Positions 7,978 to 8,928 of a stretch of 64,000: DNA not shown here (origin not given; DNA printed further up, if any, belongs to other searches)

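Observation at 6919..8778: Duplicated two-gene cassette (unknown 216-aa protein + DUF488), co-oriented in copy 1 with a cytoplasmic trypsin-like protease: candidate uncharacterised defence module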

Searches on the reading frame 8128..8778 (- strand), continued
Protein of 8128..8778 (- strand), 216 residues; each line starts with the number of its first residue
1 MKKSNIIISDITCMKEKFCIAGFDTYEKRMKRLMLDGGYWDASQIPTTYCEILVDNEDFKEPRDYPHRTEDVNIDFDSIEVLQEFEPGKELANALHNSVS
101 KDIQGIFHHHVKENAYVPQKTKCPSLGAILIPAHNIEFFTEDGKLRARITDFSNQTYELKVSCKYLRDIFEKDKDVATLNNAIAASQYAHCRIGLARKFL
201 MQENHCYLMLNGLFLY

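Call 72: search_protein_families(library=padloc, proteins=[L079:2369-3613:+, L079:3627-4721:+, L081:7831-8931:+, L081:8939-9451:+, L013:11132-12010:+, L001:11096-14881:-, L009:8256-8891:+, L077:3748-4863:+, L077:4860-5636:+], max_evalue=0.001)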
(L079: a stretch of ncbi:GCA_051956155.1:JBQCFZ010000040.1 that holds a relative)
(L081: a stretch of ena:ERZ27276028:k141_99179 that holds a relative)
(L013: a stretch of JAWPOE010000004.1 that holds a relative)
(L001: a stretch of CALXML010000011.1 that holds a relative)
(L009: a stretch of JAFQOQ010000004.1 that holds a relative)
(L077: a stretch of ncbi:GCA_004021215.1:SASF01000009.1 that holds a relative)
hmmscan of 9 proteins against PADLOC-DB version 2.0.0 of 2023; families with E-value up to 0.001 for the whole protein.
L079:2369-3613:+ (414 aa): 16 families
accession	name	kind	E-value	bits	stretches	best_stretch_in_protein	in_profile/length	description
PDLC03982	PD-Lambda-2_B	-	4e-67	225.2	1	85-412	71-398/402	-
PDLC03947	RmrA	-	7.4e-14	49.4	1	250-357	156-259/383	-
PDLC03945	RmrA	-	4.8e-12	43.7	1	265-363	171-264/394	-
PDLC04141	capP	-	7.2e-12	43.3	1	250-375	19-138/242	capP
PDLC03952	RmrA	-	7.6e-12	42.7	1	250-355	168-269/395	-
PDLC03949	RmrA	-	9.1e-12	42.5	2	277-369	165-245/363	-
PDLC03954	RmrA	-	2.5e-09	34.5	1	249-353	155-255/380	-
PDLC03944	RmrA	-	1.8e-08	31.9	1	288-358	185-251/384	-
PDLC03948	RmrA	-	8.4e-07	26.2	1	261-355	166-256/397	-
PDLC03946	RmrA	-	1.2e-06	25.6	1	276-363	165-241/357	-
PDLC03955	RmrA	-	4.4e-06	24.2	1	250-362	162-264/371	-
PDLC03943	RmrA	-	3e-05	21.2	1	287-358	177-237/370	-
PDLC03953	RmrA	-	8.6e-05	19.9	1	298-355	204-249/373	-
PDLC03951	RmrA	-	0.00012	19.2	0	268-356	169-253/400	-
PDLC03950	RmrA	-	0.00017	18.7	1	278-356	173-245/369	-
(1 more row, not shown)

L079:3627-4721:+ (364 aa): 2 families
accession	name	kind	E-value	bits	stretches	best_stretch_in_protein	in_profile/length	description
PDLC03984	PD-Lambda-2_C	-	5.4e-20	69.8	1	146-341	166-361/377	-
PDLC03983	PD-Lambda-2_C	-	3.4e-16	57.3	1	228-341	237-351/374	-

L081:7831-8931:+ (366 aa): 21 families
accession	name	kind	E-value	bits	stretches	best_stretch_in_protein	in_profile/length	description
PDLC03949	RmrA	-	6.7e-24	82.4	1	4-357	4-335/363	-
PDLC03952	RmrA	-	1.7e-23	81.1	1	3-246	23-269/395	-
PDLC03954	RmrA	-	7.8e-22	75.7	1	4-306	12-311/380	-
PDLC03947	RmrA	-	7.4e-19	65.8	2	138-245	150-256/383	-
PDLC03945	RmrA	-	5.2e-17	60.1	1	180-295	193-303/394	-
PDLC03946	RmrA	-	9.5e-16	55.5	1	5-355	5-335/357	-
PDLC03948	RmrA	-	1.1e-15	55.5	1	5-248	11-258/397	-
PDLC03944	RmrA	-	1.3e-15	55.4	1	4-245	8-247/384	-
PDLC03951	RmrA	-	1.9e-15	54.8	1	5-246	11-252/400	-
PDLC04141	capP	-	3.4e-15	54.2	1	133-251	9-123/242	capP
PDLC03955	RmrA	-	2.4e-13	48.1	1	8-247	26-257/371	-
PDLC03943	RmrA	-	1.4e-10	38.8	1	4-290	4-277/370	-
PDLC03956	RmrA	-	1e-09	35.9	1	5-245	11-252/399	-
PDLC03950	RmrA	-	1.4e-08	32.1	1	6-246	6-244/369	-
PDLC03953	RmrA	-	1.5e-08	32.3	0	4-63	7-65/373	-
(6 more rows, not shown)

L081:8939-9451:+ (170 aa): 0 families

L013:11132-12010:+ (292 aa): 0 families

L001:11096-14881:- (1261 aa): 3 families
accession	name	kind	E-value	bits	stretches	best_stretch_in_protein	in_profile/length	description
PDLC03991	PD-Lambda-4_A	-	1.6e-44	150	1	7-732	2-745/1283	-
PDLC03990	PD-Lambda-4_A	-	3.5e-12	43.2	1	332-732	21-405/943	-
PDLC04806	PDC-S02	-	0.00023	18.6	1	6-128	172-280/324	-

L009:8256-8891:+ (211 aa): 1 family
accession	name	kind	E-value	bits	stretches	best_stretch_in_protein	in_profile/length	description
PDLC02989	cll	-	6e-28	96.4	1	7-206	5-210/265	-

L077:3748-4863:+ (371 aa): 4 families
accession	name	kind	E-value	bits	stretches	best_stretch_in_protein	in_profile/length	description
PDLC04567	PDC-M30A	-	1.8e-27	94.3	2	125-316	146-334/381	-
PDLC04566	PDC-M30A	-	6.3e-23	79.4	1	4-356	5-353/372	-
PDLC04568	PDC-M30A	-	1.4e-18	65.4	1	4-253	5-250/368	-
PDLC04636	PDC-M41A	-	2.1e-06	25.7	1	15-142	12-142/281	-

L077:4860-5636:+ (258 aa): 2 families
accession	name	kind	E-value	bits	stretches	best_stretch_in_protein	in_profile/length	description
PDLC04639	PDC-M41B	-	2.8e-111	368.7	1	1-247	1-236/241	-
PDLC04569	PDC-M30B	-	1.5e-103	343.6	1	1-247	1-236/241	-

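Call 73: search_dna_similar(query=window:8128-8778:-, collection=plasmids, mode=protein, max_evalue=0.001, max_rows=20)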
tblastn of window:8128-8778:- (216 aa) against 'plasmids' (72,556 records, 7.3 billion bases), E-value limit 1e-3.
No match.

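Call 74: search_dna_similar(query=window:8128-8778:-, collection=phages, mode=protein, max_evalue=0.001, max_rows=20)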
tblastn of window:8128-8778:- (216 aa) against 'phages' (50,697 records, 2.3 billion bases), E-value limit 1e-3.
No match.

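Call 75: search_dna_similar(query=P0411, collection=plasmids, mode=protein, max_evalue=0.001, max_rows=25)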
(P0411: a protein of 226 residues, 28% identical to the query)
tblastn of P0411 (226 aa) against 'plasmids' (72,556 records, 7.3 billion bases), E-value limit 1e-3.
No match.

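Call 88: search_protein_families(library=padloc, alignment_id=A7, max_evalue=0.00001)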
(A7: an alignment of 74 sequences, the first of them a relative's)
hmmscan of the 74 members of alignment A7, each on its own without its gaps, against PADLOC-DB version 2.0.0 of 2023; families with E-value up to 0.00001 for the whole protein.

A. member 1, L049:1558-3354:- (598 aa): 2 families
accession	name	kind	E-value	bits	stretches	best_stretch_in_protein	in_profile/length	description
PDLC04135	mad3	-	2.1e-27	94.6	1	489-569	258-346/374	mads_3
PDLC04140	mad8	-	6.5e-08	30.5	1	379-556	21-237/314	mads_8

B. families by the number of members that match (of 74 scanned): 158 families (the first 25 are shown)
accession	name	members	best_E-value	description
PDLC04786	PDC-S01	2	9.6e-172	-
PDLC04787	PDC-S01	2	4.6e-147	-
PDLC04788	PDC-S01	2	3.5e-118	-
PDLC04792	PDC-S01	2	1.7e-104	-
PDLC04789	PDC-S01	2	1.4e-31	-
PDLC04790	PDC-S01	2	2.7e-24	-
PDLC04791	PDC-S01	2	1.8e-19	-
PDLC05014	PDC-S41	1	6.6e-250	-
PDLC04422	PDC-M11A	1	2.2e-189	-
PDLC02649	DrmMII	1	8.4e-151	DrmMII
PDLC02199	IetS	1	2e-134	-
PDLC04173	GajB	1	1.3e-114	-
PDLC04419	PDC-M11A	1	7.5e-109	-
PDLC03232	MTase_II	1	1e-99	Type II methyltransferase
PDLC02197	IetS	1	1e-78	-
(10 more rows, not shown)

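Call 89: search_protein_families(library=pfam, alignment_id=A7, max_evalue=0.00001)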
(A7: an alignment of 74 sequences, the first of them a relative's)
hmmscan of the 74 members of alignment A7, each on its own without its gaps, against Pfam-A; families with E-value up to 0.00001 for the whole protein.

A. member 1, L049:1558-3354:- (598 aa): 3 families
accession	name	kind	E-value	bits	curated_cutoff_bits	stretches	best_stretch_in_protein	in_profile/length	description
PF00664.28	ABC_membrane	-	1e-54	186.5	28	1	38-309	1-270/274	ABC transporter transmembrane region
PF00005.33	ABC_tran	-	2.7e-28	99.7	25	1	376-523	2-137/137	ABC transporter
PF02463.25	SMC_N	-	7.8e-06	25.9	40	0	494-563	136-209/220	RecF/RecN/SMC N terminal domain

B. families by the number of members that match (of 74 scanned): 91 families (the first 25 are shown)
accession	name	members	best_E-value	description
PF13173.12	AAA_14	2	3.8e-34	AAA domain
PF13635.12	DUF4143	2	8.7e-31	Domain of unknown function (DUF4143)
PF00293.34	NUDIX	2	1.5e-11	NUDIX domain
PF02547.20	Queuosine_synth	1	3.6e-124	Queuosine biosynthesis protein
PF01406.26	tRNA-synt_1e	1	7.3e-94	tRNA synthetases class I (C) catalytic domain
PF16363.11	GDP_Man_Dehyd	1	9.6e-90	GDP-mannose 4,6 dehydratase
PF09848.15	SLFN-g3_helicase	1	7e-71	Schlafen group 3, DNA/RNA helicase domain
PF01370.27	Epimerase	1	9.1e-65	NAD dependent epimerase/dehydratase family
PF00145.23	DNA_methylase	1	3e-63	C-5 cytosine-specific DNA methylase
PF02321.23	OEP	1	3.3e-62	Outer membrane efflux protein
PF01765.24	RRF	1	3.6e-62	Ribosome recycling factor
PF01326.24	PPDK_N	1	9.9e-61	Pyruvate phosphate dikinase, AMP/ATP-binding domain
PF07244.20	POTRA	1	1.9e-59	Surface antigen variable number repeat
PF00664.28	ABC_membrane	1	1e-54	ABC transporter transmembrane region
PF02826.25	2-Hacid_dh_C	1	1.2e-48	D-isomer specific 2-hydroxyacid dehydrogenase, NAD binding domain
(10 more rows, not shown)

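Call 90: search_protein_families(library=phrogs, proteins=[window:8128-8778:-], max_evalue=0.001)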
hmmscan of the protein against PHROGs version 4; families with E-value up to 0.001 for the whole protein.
window:8128-8778:- (216 aa): 0 families

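Call 91: search_protein_families(library=ncbifam, proteins=[window:8128-8778:-], max_evalue=0.001)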
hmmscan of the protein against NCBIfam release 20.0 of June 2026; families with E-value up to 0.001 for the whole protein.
window:8128-8778:- (216 aa): 0 families

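Call 96: find_related_loci(query=A2, collection=viral_contigs, flank=10000)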
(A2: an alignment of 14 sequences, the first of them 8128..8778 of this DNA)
Query A2 (216 aa) in viral_contigs; peptide patterns used: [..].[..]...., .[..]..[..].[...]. (x = any residue, [..] = any of these).
35 stretches matched a pattern; 1 encode a relative of the query (tblastn E <= 1e-3); 1 distinct loci.
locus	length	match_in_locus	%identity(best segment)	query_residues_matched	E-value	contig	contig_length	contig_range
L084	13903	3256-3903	92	1-216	2e-140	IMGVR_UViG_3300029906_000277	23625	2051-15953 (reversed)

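Call 105: fold_search(model_id=the predicted structure, library=pdb)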
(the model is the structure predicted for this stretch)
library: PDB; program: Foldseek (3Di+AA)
matches with E <= 10: 821; with E <= 0.001: 3
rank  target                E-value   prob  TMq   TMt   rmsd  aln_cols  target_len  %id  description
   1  4l5q                  3.6e-04  1.00  0.35  0.37   9.1       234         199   11  Crystal structure of p202 HIN1 (released 2013-07-31)
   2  4jbm_B                6.2e-04  0.99  0.35  0.39   8.6       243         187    9  Structure of murine DNA binding protein bound with ds DNA (released 2013-06-26)
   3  3u58_C                6.2e-04  0.97  0.25  0.26  13.6       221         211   12  Crystal Structure of the Tetrahymena telomerase processivity factor Teb1 AB (released 2011-12-28)
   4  3u58_B                1.2e-03  0.96  0.27  0.27  13.2       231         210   12  Crystal Structure of the Tetrahymena telomerase processivity factor Teb1 AB (released 2011-12-28)
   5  4jbm_A                1.9e-03  0.99  0.35  0.39   8.4       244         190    9  Structure of murine DNA binding protein bound with ds DNA (released 2013-06-26)
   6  3u58_A                1.9e-03  0.97  0.28  0.28  13.6       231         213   13  Crystal Structure of the Tetrahymena telomerase processivity factor Teb1 AB (released 2011-12-28)
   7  8i6k_A                2.1e-03  0.99  0.37  0.41   8.1       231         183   10  Structure of hMNDA HIN with dsDNA (released 2023-07-19)
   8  4jbk_B                2.1e-03  0.99  0.37  0.40   8.0       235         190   11  Molecular basis for abrogation of activation of pro-inflammatory cytokines (released 2013-06-26)
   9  4l5t_B                2.2e-03  0.99  0.37  0.42   8.7       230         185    9  Crystal structure of the tetrameric p202 HIN2 (released 2013-07-31)
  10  4jbk_C                2.2e-03  0.98  0.34  0.38   9.1       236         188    9  Molecular basis for abrogation of activation of pro-inflammatory cytokines (released 2013-06-26)
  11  4jbj_B                3.0e-03  0.97  0.35  0.38   8.6       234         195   11  Structural mimicry for functional antagonism (released 2013-06-26)
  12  5z7d_A                3.7e-03  0.93  0.32  0.21   9.5       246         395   10  p204HINab-dsDNA complex structure (released 2019-01-30)
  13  4l5t_C                5.8e-03  0.97  0.35  0.39   8.5       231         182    7  Crystal structure of the tetrameric p202 HIN2 (released 2013-07-31)
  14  4gop_C                6.8e-03  0.85  0.34  0.21  10.0       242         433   12  Structure and Conformational Change of a Replication Protein A Heterotrimer Bound to ssDNA (released 2012-11-28)
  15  4l5t_A                7.6e-03  0.92  0.32  0.36   8.9       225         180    9  Crystal structure of the tetrameric p202 HIN2 (released 2013-07-31)
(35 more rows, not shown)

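Call 106: find_related_loci(query=A8, collection=metagenome_contigs, flank=5000)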
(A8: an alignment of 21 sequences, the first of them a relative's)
Query A8 (227 aa) in metagenome_contigs; peptide patterns used: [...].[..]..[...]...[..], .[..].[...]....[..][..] (x = any residue, [..] = any of these).
171 stretches matched a pattern; 115 encode a relative of the query (tblastn E <= 1e-3); the best 80 are kept; 80 distinct loci.
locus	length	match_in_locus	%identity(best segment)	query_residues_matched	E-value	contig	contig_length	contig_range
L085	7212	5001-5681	100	1-227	4e-155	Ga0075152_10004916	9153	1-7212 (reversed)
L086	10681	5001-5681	100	1-227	4e-155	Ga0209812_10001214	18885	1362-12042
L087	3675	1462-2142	90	1-227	1e-144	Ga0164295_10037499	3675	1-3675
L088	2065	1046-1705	47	1-225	4e-68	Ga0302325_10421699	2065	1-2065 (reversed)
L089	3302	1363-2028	52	1-227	1e-66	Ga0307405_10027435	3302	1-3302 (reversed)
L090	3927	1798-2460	45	1-226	1e-65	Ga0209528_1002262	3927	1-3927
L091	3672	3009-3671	46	1-226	3e-65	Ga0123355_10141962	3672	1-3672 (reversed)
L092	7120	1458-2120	46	1-227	4e-65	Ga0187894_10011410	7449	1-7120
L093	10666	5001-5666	44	1-227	1e-63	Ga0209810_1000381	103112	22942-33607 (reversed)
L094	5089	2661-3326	44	1-227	1e-63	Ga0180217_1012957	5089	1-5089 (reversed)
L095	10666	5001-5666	45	1-227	1e-63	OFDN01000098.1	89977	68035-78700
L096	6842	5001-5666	44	1-227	2e-63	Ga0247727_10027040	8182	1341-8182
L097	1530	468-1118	45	1-224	2e-66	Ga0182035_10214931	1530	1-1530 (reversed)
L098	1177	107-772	43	1-227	5e-67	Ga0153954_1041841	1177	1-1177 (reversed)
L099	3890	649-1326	43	1-227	1e-62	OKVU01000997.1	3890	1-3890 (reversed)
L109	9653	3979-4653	42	1-226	2e-60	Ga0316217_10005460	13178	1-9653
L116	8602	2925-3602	42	1-227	5e-59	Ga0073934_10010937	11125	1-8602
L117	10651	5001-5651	44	1-224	4e-59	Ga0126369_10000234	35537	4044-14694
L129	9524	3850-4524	39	1-226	4e-54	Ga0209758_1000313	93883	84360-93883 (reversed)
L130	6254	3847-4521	39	1-226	4e-54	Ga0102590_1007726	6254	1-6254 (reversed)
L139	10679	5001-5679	35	1-227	7e-42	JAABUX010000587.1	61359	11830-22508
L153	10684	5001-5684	34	3-226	5e-28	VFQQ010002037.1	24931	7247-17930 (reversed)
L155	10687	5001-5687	31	3-226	6e-26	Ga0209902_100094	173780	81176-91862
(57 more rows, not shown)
